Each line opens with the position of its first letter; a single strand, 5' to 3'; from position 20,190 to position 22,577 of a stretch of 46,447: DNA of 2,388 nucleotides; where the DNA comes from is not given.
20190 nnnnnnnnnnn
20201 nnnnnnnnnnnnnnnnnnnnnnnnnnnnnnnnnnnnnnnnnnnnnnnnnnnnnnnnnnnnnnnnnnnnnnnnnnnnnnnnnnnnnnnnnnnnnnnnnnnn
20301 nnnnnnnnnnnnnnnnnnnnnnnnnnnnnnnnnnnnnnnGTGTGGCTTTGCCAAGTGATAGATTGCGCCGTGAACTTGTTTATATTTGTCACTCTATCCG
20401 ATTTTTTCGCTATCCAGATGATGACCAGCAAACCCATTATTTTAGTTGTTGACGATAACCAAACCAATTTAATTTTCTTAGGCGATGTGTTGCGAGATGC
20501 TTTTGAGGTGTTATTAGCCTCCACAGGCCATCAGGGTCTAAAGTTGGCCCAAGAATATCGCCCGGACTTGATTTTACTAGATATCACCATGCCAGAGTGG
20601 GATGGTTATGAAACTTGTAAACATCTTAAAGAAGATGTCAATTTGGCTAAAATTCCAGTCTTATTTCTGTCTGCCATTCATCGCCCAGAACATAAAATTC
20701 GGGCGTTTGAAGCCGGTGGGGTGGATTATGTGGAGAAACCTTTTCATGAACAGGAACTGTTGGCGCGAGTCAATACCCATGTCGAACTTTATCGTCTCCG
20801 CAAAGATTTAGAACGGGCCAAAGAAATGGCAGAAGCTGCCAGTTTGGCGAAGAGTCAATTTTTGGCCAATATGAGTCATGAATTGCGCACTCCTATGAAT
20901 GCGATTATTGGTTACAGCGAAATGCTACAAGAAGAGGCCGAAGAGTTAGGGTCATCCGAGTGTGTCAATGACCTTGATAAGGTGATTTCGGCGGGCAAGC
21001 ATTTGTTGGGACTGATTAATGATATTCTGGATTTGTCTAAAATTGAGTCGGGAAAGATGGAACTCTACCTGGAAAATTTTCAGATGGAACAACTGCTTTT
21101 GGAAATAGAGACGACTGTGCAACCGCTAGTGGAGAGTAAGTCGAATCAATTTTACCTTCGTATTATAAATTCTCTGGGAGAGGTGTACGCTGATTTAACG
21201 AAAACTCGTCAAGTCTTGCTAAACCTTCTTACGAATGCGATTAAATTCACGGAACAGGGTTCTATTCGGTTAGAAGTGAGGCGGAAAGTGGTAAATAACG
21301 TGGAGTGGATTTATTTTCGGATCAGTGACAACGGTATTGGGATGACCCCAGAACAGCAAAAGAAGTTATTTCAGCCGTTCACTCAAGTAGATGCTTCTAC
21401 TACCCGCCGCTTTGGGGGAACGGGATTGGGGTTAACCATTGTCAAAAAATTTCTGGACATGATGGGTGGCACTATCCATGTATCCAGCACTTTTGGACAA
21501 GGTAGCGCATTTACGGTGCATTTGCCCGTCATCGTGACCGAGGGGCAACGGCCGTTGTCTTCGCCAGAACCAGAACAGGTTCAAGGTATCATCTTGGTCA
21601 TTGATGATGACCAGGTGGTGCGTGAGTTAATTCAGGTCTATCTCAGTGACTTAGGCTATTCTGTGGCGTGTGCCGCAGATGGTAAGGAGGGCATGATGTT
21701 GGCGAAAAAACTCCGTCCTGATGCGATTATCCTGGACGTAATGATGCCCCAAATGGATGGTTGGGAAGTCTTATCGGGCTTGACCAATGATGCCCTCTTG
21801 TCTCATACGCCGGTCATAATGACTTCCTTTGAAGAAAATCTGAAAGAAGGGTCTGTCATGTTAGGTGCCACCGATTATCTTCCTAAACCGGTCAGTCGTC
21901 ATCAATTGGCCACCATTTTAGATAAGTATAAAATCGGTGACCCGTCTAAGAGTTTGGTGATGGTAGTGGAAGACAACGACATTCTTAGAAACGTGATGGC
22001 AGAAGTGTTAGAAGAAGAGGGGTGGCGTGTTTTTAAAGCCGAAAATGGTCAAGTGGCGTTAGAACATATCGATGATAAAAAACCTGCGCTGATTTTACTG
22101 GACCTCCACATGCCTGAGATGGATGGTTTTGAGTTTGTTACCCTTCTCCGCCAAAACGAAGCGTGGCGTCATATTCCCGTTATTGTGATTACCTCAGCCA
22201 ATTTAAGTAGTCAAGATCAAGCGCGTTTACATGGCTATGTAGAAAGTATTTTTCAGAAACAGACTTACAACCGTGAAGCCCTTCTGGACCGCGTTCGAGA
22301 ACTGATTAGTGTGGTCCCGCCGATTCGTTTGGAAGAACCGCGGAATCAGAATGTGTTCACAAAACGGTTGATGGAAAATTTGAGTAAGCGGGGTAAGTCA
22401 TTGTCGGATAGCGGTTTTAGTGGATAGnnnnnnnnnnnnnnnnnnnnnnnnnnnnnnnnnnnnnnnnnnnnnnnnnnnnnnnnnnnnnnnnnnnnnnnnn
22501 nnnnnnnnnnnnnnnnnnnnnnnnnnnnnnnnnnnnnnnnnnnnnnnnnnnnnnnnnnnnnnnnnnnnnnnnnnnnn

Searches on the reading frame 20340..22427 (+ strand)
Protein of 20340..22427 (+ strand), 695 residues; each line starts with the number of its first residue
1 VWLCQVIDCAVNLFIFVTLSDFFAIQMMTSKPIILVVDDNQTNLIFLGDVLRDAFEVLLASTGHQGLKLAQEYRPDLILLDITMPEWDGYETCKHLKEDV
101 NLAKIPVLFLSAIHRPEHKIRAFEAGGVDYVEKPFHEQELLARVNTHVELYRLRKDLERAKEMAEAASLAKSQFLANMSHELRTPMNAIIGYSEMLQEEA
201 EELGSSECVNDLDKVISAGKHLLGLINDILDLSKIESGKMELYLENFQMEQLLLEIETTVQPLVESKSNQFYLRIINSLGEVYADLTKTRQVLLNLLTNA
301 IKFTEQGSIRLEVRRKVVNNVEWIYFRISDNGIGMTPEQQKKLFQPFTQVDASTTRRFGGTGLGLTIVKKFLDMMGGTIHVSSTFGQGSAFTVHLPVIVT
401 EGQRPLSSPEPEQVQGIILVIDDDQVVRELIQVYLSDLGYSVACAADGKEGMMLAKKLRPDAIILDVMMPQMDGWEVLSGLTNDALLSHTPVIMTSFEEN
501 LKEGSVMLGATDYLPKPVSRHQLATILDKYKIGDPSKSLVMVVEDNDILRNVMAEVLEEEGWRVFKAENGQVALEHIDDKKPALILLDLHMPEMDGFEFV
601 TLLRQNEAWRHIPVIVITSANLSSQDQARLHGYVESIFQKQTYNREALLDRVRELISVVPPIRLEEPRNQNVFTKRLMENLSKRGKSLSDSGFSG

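Call 13: search_protein_families(library=pfam, proteins=[window:20340-22427:+], max_evalue=0.001)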
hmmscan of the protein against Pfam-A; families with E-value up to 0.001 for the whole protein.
window:20340-22427:+ (695 aa): 5 families
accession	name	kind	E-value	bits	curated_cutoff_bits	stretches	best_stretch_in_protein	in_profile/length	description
PF00072.30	Response_reg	-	1.6e-74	247.7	30.2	3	34-145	1-111/111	Response regulator receiver domain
PF02518.31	HATPase_c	-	2.8e-31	108.7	26.4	1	285-397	2-109/111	Histidine kinase-, DNA gyrase B-, and HSP90-like ATPase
PF00512.31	HisKA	-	4e-21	75.3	26.9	1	170-238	1-66/66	His Kinase A (phospho-acceptor) domain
PF23198.2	PDE8A_N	-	0.00011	22.6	29.6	0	539-656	12-129/147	PDE8A-like, N-terminal domain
PF20274.4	cREC_REC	-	0.00022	22.3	27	0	550-626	9-80/88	Cyclic-phosphate processing Receiver domain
